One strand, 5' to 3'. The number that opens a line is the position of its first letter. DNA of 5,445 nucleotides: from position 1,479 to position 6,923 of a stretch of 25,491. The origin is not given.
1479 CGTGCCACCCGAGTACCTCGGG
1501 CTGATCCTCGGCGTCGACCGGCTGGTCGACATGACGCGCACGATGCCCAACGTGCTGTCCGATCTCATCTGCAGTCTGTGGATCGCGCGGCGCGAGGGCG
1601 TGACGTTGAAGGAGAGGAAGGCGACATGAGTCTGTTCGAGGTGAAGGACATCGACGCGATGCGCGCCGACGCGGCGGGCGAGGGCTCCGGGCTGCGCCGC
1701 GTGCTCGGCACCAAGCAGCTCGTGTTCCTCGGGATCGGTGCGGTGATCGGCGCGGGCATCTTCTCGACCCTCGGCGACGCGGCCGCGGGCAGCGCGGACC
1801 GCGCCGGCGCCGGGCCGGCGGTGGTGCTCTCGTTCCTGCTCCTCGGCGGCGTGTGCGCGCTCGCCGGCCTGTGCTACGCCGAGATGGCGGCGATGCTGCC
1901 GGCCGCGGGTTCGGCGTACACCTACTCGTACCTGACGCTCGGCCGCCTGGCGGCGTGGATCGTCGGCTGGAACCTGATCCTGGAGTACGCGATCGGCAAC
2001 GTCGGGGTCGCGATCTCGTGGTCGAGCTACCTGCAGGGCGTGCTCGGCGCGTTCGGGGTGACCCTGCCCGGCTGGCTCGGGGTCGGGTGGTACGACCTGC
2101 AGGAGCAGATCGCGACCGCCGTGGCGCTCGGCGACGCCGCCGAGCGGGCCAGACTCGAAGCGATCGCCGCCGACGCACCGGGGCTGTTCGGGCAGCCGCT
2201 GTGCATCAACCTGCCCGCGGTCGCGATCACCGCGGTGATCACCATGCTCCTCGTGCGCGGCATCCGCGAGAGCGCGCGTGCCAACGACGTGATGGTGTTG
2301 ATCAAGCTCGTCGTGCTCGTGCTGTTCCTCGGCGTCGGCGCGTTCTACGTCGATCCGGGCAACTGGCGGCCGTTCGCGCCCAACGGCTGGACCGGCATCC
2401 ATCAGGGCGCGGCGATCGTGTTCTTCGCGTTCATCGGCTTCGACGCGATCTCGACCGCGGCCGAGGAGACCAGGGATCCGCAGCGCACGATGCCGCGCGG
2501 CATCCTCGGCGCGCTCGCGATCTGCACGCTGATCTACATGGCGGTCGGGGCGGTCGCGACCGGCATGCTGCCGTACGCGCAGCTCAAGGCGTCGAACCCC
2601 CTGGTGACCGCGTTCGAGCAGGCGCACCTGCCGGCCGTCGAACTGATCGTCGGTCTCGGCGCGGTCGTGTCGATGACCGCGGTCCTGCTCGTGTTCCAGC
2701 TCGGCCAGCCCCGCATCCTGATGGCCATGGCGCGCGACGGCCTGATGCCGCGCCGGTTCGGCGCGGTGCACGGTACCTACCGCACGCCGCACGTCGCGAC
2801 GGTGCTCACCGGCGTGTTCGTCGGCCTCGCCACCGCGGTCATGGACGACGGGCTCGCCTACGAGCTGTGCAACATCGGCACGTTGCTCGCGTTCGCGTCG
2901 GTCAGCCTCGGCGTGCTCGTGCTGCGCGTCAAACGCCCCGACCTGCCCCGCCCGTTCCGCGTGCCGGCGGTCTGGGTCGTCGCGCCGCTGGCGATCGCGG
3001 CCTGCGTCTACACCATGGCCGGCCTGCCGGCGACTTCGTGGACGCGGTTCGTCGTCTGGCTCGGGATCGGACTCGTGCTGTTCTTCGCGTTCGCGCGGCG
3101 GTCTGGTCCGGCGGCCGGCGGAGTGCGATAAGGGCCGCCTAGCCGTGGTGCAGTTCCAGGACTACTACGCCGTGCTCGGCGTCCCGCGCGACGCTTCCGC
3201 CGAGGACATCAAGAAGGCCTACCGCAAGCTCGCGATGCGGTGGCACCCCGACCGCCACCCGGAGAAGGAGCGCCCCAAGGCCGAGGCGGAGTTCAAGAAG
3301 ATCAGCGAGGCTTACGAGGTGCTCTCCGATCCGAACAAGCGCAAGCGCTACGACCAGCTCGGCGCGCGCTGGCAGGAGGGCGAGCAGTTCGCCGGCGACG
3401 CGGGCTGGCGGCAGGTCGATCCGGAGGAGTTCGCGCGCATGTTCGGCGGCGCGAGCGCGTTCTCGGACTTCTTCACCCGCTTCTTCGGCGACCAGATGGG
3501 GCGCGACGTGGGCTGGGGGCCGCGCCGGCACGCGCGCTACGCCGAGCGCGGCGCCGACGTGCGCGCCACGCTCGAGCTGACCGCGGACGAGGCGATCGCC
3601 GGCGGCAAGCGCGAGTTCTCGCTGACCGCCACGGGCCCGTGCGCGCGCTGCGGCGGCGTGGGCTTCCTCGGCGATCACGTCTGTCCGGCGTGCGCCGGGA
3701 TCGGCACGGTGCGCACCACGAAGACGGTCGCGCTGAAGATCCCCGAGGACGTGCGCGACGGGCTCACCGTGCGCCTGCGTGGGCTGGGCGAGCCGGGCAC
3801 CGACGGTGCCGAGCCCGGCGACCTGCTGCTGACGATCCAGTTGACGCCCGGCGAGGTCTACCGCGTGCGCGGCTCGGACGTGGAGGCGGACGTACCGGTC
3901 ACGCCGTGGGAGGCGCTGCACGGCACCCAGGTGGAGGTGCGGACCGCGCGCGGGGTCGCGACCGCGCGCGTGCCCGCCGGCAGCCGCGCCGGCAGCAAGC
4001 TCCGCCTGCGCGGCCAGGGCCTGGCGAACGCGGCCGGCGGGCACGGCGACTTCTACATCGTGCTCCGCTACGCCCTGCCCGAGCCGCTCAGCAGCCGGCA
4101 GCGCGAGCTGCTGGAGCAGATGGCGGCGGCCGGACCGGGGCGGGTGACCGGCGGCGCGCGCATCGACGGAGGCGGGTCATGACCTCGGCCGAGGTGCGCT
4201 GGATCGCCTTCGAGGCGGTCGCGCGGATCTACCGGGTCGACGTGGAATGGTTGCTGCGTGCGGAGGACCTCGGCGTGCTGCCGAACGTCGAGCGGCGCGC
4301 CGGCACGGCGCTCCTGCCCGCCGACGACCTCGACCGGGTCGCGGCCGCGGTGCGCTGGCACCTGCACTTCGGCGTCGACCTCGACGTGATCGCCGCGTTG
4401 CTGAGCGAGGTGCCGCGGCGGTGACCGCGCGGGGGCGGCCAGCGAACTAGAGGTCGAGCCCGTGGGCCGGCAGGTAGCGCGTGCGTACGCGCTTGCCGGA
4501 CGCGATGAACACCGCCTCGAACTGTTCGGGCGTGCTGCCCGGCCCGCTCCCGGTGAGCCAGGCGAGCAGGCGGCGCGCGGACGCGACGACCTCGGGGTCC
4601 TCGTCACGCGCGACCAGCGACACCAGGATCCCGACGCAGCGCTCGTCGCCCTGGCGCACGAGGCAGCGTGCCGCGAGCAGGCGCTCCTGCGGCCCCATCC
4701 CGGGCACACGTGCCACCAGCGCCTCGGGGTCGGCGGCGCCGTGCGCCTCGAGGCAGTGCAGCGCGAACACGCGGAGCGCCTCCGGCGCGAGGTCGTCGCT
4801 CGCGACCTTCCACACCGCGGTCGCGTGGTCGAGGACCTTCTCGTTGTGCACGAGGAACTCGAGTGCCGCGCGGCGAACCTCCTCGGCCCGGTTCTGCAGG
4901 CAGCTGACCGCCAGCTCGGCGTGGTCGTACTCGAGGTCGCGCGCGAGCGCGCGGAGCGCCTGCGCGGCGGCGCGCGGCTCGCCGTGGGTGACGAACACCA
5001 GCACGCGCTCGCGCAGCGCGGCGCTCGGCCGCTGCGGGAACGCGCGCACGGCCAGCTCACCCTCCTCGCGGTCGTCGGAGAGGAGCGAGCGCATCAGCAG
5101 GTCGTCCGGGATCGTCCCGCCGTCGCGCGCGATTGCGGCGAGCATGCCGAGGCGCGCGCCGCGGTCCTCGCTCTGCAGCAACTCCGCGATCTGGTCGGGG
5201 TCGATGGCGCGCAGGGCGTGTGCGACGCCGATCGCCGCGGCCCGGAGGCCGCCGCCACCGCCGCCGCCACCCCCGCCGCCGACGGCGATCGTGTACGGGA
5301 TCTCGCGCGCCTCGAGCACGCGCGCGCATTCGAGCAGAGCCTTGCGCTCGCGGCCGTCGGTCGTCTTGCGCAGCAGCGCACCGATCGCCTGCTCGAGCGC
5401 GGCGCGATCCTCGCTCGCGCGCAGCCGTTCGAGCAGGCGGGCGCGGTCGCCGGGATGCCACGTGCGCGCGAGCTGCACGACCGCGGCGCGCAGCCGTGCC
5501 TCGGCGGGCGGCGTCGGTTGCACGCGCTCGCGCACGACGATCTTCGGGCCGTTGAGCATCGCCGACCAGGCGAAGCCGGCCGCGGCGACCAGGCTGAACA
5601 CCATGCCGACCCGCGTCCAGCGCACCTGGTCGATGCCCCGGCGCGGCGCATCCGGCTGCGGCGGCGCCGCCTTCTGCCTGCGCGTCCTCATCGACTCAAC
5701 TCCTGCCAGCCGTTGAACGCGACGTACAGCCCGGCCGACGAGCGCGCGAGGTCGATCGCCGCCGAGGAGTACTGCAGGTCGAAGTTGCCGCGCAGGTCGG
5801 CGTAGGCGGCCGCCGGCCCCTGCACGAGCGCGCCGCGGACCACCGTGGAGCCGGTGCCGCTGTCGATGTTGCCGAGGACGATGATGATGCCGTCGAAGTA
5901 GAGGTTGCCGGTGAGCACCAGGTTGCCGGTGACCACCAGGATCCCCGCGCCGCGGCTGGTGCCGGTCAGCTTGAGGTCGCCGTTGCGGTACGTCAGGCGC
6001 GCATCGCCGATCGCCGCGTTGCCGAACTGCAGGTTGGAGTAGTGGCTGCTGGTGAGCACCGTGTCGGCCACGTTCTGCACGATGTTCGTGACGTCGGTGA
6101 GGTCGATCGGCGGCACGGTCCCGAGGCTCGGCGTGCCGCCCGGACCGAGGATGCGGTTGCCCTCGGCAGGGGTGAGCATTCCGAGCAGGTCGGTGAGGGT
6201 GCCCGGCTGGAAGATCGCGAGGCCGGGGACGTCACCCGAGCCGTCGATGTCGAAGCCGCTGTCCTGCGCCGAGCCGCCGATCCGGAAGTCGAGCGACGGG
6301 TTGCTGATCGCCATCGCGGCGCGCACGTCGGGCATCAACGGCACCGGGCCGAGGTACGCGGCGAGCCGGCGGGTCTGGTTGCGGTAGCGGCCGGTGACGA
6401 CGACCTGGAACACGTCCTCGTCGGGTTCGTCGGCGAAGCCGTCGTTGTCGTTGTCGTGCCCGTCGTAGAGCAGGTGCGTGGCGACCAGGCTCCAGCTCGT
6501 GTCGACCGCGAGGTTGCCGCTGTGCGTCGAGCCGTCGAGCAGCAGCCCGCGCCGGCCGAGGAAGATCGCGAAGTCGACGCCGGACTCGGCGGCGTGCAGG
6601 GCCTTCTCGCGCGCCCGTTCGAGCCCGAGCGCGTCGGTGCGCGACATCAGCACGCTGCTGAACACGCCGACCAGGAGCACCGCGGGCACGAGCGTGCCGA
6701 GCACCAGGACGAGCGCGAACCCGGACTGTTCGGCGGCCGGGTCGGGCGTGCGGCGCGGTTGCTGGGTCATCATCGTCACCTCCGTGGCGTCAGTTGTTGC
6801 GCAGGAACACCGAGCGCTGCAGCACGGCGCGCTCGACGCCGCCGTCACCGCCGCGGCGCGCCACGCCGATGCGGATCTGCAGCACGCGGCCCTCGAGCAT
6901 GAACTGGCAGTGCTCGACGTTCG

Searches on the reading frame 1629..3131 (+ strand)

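Call 82: search_protein_families(library=pfam, proteins=[window:1629-3131:+], max_evalue=0.001)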
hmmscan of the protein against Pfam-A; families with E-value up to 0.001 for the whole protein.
window:1629-3131:+ (500 aa): 4 families
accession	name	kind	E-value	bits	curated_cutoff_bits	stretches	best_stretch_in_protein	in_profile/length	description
PF13520.12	AA_permease_2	-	1.5e-59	202.5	27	1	26-480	1-424/427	Amino acid permease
PF00324.27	AA_permease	-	3.7e-35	122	24.6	1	31-402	2-345/470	Amino acid permease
PF13906.12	AA_permease_C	-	2.6e-07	31.1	27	1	443-491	1-49/51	C-terminus of AA_permease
PF03845.19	Spore_permease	-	3.1e-06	26.7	23.4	1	200-335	121-256/321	Spore germination protein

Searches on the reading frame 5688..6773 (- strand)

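Call 8: search_protein_families(library=pfam, proteins=[window:5688-6773:-], max_evalue=1)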
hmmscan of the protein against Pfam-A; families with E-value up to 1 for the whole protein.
window:5688-6773:- (361 aa): 1 family
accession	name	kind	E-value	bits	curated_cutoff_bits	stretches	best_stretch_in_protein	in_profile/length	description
PF21331.3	Isoamylase_C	-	0.068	14.1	27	1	320-358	12-49/107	Isoamylase, C-terminal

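Call 21: search_protein_families(library=ncbifam, proteins=[window:5688-6773:-], max_evalue=1)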
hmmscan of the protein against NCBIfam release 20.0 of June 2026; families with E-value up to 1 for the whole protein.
window:5688-6773:- (361 aa): 3 families
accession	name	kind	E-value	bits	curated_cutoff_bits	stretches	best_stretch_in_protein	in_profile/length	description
NF037980.1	T2SS_GspK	equivalog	0.058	12.9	130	1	16-70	1-55/307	type II secretion system minor pseudopilin GspK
NF005080.0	PRK06512.1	equivalog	0.071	12.8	218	1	51-95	117-160/222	thiamine phosphate synthase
NF033662.1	acid_disulf_rpt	repeat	0.076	12.8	41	1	104-120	9-25/32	acidic double-disulfide repeat-containing protein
